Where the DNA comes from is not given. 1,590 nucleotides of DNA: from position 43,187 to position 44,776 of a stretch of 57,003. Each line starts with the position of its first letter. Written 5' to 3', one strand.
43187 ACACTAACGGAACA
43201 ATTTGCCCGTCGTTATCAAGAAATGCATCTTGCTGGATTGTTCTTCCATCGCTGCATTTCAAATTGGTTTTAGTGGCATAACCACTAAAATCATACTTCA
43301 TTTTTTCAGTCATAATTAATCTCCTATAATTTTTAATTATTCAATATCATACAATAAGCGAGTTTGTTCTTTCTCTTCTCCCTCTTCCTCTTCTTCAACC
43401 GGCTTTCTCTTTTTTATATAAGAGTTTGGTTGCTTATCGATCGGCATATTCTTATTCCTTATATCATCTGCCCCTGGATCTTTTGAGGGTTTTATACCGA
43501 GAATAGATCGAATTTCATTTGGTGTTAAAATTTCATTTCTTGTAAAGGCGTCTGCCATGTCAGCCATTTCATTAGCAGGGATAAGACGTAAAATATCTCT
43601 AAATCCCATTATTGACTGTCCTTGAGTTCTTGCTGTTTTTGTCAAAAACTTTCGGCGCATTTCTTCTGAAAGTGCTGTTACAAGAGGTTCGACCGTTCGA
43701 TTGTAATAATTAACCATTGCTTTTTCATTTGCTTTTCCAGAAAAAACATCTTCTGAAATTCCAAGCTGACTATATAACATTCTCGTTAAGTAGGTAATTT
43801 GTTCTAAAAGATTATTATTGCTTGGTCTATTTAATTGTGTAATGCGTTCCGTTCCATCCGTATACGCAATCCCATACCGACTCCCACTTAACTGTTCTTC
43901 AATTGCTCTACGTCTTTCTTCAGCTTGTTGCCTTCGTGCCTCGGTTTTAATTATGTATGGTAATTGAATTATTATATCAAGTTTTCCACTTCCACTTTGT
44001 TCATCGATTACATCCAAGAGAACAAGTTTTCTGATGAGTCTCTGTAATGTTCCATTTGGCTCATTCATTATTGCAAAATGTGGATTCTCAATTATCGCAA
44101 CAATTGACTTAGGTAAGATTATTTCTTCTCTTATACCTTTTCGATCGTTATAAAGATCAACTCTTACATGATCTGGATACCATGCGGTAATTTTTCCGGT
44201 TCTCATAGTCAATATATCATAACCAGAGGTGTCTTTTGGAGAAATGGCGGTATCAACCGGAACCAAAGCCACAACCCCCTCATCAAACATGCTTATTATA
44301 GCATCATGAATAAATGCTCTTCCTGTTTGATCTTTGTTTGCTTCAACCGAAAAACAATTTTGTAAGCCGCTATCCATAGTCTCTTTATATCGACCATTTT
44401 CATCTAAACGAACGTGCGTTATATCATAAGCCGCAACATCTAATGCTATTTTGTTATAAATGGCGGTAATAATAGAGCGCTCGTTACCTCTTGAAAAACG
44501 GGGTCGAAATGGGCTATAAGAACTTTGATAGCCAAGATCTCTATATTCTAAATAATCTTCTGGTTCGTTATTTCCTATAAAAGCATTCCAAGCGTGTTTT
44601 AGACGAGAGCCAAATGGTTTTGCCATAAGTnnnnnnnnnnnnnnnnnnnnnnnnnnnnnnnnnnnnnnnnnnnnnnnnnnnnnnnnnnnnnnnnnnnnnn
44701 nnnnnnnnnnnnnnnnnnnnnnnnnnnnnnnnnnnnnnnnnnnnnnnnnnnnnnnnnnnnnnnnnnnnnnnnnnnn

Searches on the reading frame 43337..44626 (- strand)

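Call 8: search_protein_families(library=phrogs, proteins=[window:43337-44626:-], max_evalue=0.00001)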
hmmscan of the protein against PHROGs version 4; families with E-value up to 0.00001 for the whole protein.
window:43337-44626:- (429 aa): 2 families
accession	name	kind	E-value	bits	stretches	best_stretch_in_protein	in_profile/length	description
phrog_12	-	head and packaging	6.2e-42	145.4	1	27-418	70-457/646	portal protein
phrog_5929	-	head and packaging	5.3e-09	36.7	1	298-421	103-226/228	portal protein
